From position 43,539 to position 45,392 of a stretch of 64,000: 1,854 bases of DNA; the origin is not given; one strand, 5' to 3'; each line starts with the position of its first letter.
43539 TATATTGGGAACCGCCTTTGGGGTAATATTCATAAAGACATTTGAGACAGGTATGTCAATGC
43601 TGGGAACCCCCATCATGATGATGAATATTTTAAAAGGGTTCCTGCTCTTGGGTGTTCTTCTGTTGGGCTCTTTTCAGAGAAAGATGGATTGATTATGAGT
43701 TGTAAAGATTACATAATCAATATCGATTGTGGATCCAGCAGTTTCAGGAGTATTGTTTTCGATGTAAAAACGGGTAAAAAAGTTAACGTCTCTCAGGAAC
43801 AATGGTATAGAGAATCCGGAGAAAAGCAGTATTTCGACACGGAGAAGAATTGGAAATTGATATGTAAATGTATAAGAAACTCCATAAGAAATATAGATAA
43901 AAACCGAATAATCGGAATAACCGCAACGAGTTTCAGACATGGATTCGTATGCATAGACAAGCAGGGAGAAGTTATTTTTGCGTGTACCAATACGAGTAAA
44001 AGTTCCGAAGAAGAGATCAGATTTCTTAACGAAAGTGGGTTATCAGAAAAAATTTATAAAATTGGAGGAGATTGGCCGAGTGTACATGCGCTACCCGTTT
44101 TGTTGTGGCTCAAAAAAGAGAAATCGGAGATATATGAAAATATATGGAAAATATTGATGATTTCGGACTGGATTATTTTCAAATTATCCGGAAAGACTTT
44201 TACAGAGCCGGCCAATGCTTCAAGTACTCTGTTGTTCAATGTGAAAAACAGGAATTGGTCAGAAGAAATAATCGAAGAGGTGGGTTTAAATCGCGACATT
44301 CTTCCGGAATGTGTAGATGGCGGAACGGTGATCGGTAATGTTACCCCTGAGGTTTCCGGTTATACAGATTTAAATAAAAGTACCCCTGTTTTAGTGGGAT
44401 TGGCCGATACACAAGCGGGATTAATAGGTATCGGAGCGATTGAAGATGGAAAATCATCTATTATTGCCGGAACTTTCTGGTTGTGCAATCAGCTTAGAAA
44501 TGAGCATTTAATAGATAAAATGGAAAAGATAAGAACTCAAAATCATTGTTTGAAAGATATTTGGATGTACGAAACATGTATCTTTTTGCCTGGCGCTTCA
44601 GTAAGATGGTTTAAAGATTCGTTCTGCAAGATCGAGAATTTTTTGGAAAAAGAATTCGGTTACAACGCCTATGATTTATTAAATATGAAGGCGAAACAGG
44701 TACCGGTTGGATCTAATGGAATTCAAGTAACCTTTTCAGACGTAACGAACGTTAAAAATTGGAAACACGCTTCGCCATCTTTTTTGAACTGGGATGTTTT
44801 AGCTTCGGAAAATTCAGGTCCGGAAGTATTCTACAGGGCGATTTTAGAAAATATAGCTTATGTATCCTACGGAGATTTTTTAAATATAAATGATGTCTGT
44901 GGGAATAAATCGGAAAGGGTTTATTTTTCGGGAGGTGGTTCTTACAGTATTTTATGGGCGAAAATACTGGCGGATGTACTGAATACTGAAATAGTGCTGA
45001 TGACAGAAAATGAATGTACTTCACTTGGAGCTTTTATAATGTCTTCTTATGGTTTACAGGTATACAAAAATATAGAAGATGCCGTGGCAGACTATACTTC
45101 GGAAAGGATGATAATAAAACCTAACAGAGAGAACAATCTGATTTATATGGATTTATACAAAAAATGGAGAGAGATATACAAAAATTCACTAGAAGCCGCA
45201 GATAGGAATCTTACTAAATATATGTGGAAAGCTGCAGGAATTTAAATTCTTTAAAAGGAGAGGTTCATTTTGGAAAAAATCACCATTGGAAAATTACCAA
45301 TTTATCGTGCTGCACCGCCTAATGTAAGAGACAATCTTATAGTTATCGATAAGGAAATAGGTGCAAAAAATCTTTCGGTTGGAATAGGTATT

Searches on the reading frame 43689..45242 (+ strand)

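Call 66: search_protein_families(library=pfam, proteins=[window:43689-45242:+], max_evalue=0.00001)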
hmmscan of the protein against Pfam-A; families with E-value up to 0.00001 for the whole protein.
window:43689-45242:+ (518 aa): 2 families
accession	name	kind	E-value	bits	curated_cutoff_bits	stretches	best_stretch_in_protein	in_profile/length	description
PF00370.27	FGGY_N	-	1.3e-47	162.9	28.8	1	8-247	1-245/245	FGGY family of carbohydrate kinases, N-terminal domain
PF02782.22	FGGY_C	-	7.8e-15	55.6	27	1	283-454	29-196/198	FGGY family of carbohydrate kinases, C-terminal domain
